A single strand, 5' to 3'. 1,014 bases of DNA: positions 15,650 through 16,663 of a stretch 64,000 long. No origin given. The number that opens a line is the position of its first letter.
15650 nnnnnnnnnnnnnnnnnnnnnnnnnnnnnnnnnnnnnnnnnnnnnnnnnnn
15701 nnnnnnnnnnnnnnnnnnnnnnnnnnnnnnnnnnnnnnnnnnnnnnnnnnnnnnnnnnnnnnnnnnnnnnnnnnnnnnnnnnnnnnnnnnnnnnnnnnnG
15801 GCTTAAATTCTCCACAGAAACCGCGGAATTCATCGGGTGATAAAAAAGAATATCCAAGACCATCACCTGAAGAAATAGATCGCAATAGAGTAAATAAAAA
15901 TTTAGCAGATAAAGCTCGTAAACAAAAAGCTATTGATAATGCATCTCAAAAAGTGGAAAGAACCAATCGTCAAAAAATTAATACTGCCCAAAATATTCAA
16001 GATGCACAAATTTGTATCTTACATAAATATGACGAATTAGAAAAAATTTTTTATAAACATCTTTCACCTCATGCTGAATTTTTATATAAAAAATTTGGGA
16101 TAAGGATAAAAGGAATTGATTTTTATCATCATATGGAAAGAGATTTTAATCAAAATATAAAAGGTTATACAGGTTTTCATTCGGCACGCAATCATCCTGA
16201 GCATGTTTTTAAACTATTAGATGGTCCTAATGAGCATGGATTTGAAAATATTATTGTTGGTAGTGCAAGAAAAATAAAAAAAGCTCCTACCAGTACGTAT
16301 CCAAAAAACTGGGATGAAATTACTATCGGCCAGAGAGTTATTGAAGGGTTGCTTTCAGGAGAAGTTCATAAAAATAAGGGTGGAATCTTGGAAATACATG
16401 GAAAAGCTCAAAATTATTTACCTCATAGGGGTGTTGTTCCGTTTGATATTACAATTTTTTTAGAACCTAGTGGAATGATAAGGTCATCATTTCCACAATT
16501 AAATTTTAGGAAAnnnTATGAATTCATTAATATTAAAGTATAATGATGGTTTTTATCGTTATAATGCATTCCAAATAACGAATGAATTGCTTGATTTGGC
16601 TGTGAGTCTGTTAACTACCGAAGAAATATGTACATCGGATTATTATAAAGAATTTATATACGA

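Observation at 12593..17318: Giant membrane-anchored protein with EndoU-like C-terminal domain plus tightly coupled two-domain partner: toxin/immunity pair lacking any known delivery domain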

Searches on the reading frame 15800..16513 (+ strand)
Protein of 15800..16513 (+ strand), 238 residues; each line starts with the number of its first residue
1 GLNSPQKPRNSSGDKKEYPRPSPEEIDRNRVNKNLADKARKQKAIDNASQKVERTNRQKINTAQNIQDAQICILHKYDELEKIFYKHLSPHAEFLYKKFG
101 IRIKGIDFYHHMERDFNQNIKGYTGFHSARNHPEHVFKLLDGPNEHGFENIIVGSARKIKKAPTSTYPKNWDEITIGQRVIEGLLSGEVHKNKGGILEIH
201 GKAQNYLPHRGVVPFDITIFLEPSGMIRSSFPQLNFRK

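Call 5: search_solved_structures(query=window:15800-16513:+, max_evalue=10, show_alignments=2)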
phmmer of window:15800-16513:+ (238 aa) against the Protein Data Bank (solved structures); distinct sequences matched with E-value up to 10: 0.

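Call 21: search_protein_representatives(protein=window:15860-16513:+)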
Query: 218 residues. Proteins with E-value up to 0.001 (for the whole library): 12; up to 1e-10: 3; up to 1e-30: 3. The best 12 are listed.
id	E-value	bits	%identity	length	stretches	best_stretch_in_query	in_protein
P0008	3.4e-69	249.5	56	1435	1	11-213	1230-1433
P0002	3.6e-41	157.9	40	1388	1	10-212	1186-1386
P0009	8.3e-34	133.9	51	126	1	92-214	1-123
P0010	6.4e-10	55.8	36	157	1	82-171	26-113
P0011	9.3e-07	45.5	34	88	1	133-217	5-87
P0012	3.8e-06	43.5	32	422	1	62-213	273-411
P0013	5.4e-06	43.0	36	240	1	81-202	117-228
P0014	7.0e-06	42.6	30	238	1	82-182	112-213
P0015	1.1e-05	41.9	32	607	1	79-214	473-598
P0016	2.0e-05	41.1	31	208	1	59-217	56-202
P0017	3.6e-04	37.0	28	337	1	73-212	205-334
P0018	7.5e-04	36.0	26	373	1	16-183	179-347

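Call 23: search_protein_families(library=pfam, proteins=[P0010, P0011, P0012, P0013, P0014, P0015, P0016, P0017, P0018, P0008], max_evalue=0.1)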
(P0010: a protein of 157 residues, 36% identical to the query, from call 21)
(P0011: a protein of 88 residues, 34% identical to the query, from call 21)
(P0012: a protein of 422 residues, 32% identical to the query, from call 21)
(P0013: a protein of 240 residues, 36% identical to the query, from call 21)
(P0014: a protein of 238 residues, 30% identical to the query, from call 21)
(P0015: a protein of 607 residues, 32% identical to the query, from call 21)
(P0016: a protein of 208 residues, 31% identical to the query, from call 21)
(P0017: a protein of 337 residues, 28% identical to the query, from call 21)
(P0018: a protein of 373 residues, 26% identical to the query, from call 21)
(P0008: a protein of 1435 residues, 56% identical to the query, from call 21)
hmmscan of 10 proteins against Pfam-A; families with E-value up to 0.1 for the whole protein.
P0010 (157 aa): 2 families
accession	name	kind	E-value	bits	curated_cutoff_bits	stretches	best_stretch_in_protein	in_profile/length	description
PF14436.11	EndoU_bacteria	-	3.4e-18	66.7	25.3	1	32-155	5-128/129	Bacterial EndoU nuclease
PF08862.16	DUF1829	-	0.057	14.4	22.2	0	56-118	19-85/87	Domain of unknown function DUF1829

P0011 (88 aa): 1 family
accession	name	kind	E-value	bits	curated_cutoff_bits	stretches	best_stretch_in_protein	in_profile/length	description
PF14436.11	EndoU_bacteria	-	0.0024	18.7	25.3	1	10-83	64-128/129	Bacterial EndoU nuclease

P0012 (422 aa): 1 family
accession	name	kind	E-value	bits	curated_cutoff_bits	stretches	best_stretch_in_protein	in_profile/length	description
PF14436.11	EndoU_bacteria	-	3.1e-07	31.2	25.3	1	340-410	63-127/129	Bacterial EndoU nuclease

P0013 (240 aa): 1 family
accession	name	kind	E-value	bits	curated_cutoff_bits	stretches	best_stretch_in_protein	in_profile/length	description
PF14436.11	EndoU_bacteria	-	6e-07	30.3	25.3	1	123-238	4-127/129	Bacterial EndoU nuclease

P0014 (238 aa): 1 family
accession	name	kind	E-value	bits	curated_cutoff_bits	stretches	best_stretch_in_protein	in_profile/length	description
PF14436.11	EndoU_bacteria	-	1.2e-15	58.4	25.3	1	119-234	6-126/129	Bacterial EndoU nuclease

P0015 (607 aa): 2 families
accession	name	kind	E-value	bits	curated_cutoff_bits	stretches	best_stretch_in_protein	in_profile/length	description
PF14436.11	EndoU_bacteria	-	3.3e-08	34.4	25.3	1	483-597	6-128/129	Bacterial EndoU nuclease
PF02984.24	Cyclin_C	-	0.046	14.2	22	0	326-386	32-92/119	Cyclin, C-terminal domain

P0016 (208 aa): 1 family
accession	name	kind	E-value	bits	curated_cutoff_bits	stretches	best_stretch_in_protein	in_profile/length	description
PF14436.11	EndoU_bacteria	-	4.9e-08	33.8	25.3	1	83-198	5-128/129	Bacterial EndoU nuclease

P0017 (337 aa): 1 family
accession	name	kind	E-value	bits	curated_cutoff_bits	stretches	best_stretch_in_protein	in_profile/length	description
PF14436.11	EndoU_bacteria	-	1.9e-13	51.4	25.3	1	230-335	14-128/129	Bacterial EndoU nuclease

P0018 (373 aa): 2 families
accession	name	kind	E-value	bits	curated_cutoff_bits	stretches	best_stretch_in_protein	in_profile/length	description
PF14436.11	EndoU_bacteria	-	1.8e-13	51.4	25.3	1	253-367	6-126/129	Bacterial EndoU nuclease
PF20451.3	Calmod_bind_M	-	0.022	15.7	24.5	1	23-69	18-64/67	Calmodulin binding protein central domain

P0008 (1435 aa): 0 families

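Call 53: search_protein_families(library=pfam, proteins=[P0009], max_evalue=10)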
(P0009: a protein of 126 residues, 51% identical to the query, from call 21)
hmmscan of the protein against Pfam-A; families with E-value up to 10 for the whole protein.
P0009 (126 aa): 1 family
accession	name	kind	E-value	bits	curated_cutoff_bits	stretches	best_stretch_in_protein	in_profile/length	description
PF14436.11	EndoU_bacteria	-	0.13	13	25.3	1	9-70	16-85/129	Bacterial EndoU nuclease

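Call 67: find_encoding_contigs(protein=P0015, flank=6000, max_places=3)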
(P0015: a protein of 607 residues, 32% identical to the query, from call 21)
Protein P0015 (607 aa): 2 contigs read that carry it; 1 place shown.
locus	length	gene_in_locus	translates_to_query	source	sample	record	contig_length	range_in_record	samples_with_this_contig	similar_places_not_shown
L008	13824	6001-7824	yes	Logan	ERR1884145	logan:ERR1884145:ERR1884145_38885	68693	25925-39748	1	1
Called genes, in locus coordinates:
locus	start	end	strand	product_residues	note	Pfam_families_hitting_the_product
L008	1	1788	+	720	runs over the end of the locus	PF08240:ADH_N (faint), PF00107:ADH_zinc_N, PF01408:GFO_IDH_MocA, PF22725:GFO_IDH_MocA_C3 (weak)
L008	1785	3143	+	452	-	-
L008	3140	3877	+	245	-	PF00535:Glycos_transf_2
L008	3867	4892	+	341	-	PF00483:NTP_transferase, PF12804:NTP_transf_3, PF22640:ManC_GMP_beta-helix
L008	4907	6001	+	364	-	PF01370:Epimerase, PF04321:RmlD_sub_bind, PF16363:GDP_Man_Dehyd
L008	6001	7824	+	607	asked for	PF14436:EndoU_bacteria (weak)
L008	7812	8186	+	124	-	-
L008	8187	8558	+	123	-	-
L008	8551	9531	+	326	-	PF01370:Epimerase, PF16363:GDP_Man_Dehyd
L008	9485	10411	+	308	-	-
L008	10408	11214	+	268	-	-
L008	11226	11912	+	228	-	PF12796:Ank_2, PF13606:Ank_3 (faint), PF13857:Ank_5 (faint), PF24521:Ank_KRIT1, PF12796:Ank_2, PF00023:Ank (weak), PF13637:Ank_4 (weak), PF12796:Ank_2 (weak)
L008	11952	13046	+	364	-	PF13567:DUF4131 (weak), PF03772:Competence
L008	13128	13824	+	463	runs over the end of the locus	PF03415:Peptidase_C11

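Call 70: find_encoding_contigs(protein=P0013, flank=4000, max_places=2)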
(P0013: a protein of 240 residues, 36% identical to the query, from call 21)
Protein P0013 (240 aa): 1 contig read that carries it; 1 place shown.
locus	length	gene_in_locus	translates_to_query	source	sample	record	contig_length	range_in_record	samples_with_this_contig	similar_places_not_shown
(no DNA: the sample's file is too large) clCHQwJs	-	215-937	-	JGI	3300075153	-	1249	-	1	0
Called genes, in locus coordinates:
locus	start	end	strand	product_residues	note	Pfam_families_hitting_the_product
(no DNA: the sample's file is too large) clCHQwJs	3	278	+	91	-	?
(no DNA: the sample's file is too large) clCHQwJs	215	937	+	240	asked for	PF14436:EndoU_bacteria (weak)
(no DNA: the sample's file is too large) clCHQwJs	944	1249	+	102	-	?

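Call 71: find_encoding_contigs(protein=P0014, flank=4000, max_places=2)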
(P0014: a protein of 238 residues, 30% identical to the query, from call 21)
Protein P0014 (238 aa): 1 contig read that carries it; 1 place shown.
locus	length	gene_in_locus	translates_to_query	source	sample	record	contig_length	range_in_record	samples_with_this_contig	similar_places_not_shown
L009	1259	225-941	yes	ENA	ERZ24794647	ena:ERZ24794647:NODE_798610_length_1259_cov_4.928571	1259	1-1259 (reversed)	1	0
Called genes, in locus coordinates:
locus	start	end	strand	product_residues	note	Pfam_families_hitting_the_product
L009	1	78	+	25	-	?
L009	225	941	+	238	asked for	PF14436:EndoU_bacteria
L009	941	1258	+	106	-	?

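Call 72: find_encoding_contigs(protein=P0017, flank=4000, max_places=2)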
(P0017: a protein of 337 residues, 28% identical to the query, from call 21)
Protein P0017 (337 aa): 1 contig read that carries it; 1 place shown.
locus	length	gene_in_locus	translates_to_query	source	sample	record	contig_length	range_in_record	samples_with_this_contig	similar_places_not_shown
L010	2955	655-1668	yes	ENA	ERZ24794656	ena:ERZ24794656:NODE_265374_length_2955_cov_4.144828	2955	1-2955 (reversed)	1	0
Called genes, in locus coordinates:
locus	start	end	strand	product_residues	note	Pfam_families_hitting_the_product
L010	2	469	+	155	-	?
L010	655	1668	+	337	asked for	PF14436:EndoU_bacteria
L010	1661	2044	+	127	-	-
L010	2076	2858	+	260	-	-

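Call 73: find_encoding_contigs(protein=P0010, flank=4000, max_places=2)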
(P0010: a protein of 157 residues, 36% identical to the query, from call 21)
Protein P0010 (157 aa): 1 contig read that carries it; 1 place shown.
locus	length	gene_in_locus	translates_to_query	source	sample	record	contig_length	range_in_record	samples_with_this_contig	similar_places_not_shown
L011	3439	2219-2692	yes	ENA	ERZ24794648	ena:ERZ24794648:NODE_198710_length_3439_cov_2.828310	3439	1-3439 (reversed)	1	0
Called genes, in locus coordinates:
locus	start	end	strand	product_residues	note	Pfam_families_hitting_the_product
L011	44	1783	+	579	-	-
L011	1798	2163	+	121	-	-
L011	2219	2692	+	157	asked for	PF14436:EndoU_bacteria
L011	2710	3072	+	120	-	-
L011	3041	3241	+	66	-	-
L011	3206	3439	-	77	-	?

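Call 76: list_cluster_members(proteins=[P0008, P0010, P0012, P0014, P0015, P0016, P0017, P0018, P0004, P0011])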
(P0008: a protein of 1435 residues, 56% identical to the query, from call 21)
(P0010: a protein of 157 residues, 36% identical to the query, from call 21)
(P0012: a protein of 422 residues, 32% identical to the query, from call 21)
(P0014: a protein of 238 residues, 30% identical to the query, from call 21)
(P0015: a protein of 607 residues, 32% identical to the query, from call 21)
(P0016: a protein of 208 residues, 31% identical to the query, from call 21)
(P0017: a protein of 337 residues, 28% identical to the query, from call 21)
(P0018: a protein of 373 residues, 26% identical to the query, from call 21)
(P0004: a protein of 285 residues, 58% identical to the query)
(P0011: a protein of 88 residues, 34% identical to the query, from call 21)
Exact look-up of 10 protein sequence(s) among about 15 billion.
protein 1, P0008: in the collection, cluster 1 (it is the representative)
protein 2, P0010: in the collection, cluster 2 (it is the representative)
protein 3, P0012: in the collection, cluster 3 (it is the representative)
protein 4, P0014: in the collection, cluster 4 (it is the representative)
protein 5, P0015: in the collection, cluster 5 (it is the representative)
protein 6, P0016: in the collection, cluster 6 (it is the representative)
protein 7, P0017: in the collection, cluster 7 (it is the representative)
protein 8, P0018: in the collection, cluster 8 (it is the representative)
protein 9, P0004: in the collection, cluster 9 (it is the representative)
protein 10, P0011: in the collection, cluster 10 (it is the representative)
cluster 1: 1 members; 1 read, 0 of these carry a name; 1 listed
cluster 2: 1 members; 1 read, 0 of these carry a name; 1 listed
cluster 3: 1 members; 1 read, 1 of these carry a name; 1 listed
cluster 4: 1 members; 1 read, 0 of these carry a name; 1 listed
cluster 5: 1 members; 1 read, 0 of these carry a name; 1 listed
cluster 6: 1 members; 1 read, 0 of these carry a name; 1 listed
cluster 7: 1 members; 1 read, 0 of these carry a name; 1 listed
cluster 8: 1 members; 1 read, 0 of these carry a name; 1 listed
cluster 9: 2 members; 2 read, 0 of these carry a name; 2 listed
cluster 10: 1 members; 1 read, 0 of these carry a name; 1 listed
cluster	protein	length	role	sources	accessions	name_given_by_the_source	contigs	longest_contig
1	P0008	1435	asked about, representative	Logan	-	-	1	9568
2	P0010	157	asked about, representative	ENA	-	-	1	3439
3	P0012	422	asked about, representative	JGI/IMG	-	hypothetical protein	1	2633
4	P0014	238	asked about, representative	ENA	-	-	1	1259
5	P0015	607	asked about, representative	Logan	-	-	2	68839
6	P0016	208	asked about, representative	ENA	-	-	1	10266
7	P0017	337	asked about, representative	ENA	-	-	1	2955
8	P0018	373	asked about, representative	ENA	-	-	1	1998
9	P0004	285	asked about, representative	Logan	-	-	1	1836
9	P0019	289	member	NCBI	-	-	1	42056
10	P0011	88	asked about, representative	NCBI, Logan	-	-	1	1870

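Call 77: find_encoding_contigs(protein=P0019, flank=10000, max_places=2)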
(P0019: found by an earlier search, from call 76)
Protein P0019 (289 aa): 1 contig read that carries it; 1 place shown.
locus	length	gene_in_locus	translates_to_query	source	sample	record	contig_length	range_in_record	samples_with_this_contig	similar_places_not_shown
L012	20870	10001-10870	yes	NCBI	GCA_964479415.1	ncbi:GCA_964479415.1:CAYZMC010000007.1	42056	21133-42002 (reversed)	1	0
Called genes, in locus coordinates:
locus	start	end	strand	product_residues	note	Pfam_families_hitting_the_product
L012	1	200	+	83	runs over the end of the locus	?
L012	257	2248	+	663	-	PF13229:Beta_helix (faint)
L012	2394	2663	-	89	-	PF01649:Ribosomal_S20p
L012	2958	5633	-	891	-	PF06480:FtsH_ext, PF07728:AAA_5 (faint), PF00004:AAA, PF17862:AAA_lid_3, PF23902:AAA_lid_PRS2_C (weak), PF00004:AAA, PF17862:AAA_lid_3, PF01434:Peptidase_M41, +6 more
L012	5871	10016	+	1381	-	-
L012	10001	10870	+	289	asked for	-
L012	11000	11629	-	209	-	-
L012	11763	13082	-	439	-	PF26549:Tricorn_N (weak), PF07676:PD40 (faint), PF26550:Tricorn_2nd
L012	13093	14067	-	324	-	PF13103:TonB_2 (faint)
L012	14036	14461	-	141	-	PF02472:ExbD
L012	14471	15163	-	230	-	PF01618:MotA_ExbB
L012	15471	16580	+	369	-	-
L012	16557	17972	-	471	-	PF01743:PolyA_pol, PF01966:HD (weak)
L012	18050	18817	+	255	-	PF13349:DUF4097 (weak)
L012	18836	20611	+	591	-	PF02683:DsbD_TM, PF03190:Thioredox_DsbH (weak), PF13098:Thioredoxin_2, PF13899:Thioredoxin_7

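Call 78: find_encoding_contigs(protein=P0016, flank=6000, max_places=2)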
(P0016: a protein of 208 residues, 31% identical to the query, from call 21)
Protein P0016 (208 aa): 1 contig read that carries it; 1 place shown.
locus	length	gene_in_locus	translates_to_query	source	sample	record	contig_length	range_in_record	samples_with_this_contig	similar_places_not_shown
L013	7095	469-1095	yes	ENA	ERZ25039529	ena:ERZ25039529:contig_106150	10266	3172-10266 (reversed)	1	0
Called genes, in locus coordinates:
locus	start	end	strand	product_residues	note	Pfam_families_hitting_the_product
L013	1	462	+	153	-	?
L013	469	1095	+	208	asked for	PF14436:EndoU_bacteria (weak)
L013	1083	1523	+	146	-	-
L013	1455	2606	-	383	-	PF00004:AAA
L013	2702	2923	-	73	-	-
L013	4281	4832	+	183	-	PF01409:tRNA-synt_2d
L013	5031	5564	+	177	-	PF00483:NTP_transferase (weak)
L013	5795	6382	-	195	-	-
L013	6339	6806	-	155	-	-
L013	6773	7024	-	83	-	-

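Call 99: list_cluster_members(proteins=[L008:8551-9528:+, L008:4907-5998:+, L008:11952-13043:+, L013:1458-2606:-, L002:1703-2392:-, L012:2961-5633:-])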
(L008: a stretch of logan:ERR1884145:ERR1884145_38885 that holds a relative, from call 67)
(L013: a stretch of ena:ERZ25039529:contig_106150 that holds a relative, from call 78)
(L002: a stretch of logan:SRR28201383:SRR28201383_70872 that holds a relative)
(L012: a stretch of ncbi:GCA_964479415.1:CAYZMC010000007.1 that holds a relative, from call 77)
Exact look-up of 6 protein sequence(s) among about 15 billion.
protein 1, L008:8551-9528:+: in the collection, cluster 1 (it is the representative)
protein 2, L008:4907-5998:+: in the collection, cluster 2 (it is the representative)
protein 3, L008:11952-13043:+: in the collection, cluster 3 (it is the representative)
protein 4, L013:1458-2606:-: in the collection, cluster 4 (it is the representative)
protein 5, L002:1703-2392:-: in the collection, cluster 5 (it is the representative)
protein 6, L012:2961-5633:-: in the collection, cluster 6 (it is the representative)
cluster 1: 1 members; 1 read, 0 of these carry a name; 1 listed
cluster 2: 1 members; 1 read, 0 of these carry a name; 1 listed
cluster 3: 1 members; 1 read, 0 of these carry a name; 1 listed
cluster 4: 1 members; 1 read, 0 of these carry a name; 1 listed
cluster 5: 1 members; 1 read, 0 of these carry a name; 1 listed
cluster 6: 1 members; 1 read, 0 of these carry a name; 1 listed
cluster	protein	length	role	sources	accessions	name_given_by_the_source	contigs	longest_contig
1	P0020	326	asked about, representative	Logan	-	-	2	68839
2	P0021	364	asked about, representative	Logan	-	-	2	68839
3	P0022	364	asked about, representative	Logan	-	-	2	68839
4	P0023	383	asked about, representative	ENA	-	-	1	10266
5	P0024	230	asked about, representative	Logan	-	-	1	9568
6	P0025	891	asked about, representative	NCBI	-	-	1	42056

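Call 104: find_encoding_contigs(protein=P0011, flank=3000, max_places=2)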
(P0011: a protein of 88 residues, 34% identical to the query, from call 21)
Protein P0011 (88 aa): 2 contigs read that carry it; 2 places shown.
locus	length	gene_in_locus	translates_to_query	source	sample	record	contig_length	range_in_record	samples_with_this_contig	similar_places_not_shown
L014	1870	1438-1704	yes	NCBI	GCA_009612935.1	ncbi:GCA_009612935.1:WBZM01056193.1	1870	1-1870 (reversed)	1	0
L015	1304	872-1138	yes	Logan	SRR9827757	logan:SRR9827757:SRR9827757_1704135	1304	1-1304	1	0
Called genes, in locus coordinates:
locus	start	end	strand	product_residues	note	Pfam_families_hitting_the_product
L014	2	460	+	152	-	?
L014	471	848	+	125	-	-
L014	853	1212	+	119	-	-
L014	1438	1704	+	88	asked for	-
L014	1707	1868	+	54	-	?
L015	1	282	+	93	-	?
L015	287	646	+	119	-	-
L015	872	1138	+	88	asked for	-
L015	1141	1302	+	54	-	?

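Call 105: find_encoding_contigs(protein=P0012, flank=3000, max_places=2)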
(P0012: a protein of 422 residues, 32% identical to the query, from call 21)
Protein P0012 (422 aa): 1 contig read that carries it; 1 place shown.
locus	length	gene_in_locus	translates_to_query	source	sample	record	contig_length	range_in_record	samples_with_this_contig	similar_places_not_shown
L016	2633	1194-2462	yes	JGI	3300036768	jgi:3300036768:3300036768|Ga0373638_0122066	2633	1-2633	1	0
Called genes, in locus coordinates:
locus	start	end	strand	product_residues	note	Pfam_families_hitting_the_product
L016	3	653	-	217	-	?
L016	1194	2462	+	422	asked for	PF14436:EndoU_bacteria (weak)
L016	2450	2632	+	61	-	?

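Call 108: search_protein_families(library=pfam, proteins=[L010:2-469:+, L013:1-462:+, L013:1083-1520:+], max_evalue=0.1)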
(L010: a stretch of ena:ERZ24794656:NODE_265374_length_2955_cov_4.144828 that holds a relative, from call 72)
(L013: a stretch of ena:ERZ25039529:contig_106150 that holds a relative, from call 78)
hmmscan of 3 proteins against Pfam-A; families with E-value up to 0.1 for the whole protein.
L010:2-469:+ (155 aa): 1 family
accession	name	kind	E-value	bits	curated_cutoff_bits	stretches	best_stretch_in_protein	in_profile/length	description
PF22457.1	PpPFK_gamma-like_C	-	0.033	14.5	27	1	14-154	19-153/158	ATP-dependent 6-phosphofructokinase subunit gamma, C-terminal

L013:1-462:+ (153 aa): 0 families

L013:1083-1520:+ (146 aa): 0 families
